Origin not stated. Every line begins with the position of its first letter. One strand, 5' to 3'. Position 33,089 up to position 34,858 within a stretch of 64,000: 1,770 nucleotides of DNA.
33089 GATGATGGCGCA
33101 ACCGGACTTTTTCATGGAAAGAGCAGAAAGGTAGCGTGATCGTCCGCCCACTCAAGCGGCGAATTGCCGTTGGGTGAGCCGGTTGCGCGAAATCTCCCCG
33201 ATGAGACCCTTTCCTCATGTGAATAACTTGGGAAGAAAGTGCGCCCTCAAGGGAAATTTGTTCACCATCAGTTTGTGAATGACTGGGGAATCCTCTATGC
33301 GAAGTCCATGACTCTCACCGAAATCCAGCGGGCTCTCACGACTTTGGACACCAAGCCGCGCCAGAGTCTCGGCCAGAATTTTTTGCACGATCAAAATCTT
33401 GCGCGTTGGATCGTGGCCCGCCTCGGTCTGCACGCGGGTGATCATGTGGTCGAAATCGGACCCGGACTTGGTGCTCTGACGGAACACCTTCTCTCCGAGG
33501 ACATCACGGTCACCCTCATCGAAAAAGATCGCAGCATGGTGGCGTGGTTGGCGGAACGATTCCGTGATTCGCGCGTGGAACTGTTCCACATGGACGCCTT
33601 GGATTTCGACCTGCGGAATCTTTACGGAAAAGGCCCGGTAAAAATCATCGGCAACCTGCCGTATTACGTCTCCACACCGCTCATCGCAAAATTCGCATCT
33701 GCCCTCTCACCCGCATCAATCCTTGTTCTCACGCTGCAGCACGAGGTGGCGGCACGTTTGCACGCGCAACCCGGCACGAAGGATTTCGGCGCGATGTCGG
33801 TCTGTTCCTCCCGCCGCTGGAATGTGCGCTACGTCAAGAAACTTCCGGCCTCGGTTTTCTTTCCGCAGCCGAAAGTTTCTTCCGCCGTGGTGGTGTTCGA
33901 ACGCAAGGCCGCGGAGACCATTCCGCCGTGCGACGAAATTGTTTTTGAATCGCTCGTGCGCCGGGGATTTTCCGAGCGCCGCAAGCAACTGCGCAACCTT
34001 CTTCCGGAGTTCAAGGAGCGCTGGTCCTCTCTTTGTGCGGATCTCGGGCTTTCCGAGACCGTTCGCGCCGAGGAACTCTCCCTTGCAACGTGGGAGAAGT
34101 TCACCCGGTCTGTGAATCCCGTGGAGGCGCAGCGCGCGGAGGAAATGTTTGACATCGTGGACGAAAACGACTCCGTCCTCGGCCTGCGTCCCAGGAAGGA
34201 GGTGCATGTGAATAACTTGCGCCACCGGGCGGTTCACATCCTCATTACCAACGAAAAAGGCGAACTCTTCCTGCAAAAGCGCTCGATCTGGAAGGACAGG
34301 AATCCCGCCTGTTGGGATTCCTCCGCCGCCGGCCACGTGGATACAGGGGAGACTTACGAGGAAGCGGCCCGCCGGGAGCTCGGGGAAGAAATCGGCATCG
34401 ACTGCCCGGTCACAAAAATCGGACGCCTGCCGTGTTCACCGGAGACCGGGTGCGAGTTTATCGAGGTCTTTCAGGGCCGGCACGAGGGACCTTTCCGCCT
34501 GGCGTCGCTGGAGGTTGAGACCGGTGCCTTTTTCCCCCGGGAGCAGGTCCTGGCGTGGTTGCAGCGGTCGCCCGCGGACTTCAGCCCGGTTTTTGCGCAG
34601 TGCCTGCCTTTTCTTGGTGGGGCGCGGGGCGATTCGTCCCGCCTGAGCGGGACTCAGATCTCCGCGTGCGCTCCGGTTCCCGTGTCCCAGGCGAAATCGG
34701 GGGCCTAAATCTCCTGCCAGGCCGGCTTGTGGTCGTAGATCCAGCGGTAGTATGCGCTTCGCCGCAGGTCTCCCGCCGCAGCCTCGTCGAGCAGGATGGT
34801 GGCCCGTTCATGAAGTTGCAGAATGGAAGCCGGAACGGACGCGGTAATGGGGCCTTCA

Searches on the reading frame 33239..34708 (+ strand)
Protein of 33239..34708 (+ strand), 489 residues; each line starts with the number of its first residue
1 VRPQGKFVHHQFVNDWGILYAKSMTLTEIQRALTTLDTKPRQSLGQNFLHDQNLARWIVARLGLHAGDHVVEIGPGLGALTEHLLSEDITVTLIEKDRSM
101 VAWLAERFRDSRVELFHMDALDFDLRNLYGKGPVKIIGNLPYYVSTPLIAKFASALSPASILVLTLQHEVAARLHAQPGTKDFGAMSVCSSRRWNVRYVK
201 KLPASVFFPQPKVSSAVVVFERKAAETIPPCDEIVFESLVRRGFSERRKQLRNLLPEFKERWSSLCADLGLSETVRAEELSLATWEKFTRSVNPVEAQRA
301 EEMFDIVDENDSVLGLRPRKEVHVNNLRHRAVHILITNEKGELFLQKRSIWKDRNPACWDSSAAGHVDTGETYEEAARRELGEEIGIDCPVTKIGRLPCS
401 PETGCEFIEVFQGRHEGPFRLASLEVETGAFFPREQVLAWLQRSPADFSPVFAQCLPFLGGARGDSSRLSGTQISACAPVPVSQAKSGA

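Call 58: search_protein_families(library=pfam, proteins=[window:33239-34708:+], max_evalue=0.00001)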
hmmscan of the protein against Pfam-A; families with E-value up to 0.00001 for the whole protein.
window:33239-34708:+ (489 aa): 2 families
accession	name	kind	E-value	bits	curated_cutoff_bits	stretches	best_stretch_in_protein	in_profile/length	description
PF00398.26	RrnaAD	-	8.8e-52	176.2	24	1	39-285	3-254/263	Ribosomal RNA adenine dimethylase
PF00293.34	NUDIX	-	7.1e-19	68.6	21.1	1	328-441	2-123/134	NUDIX domain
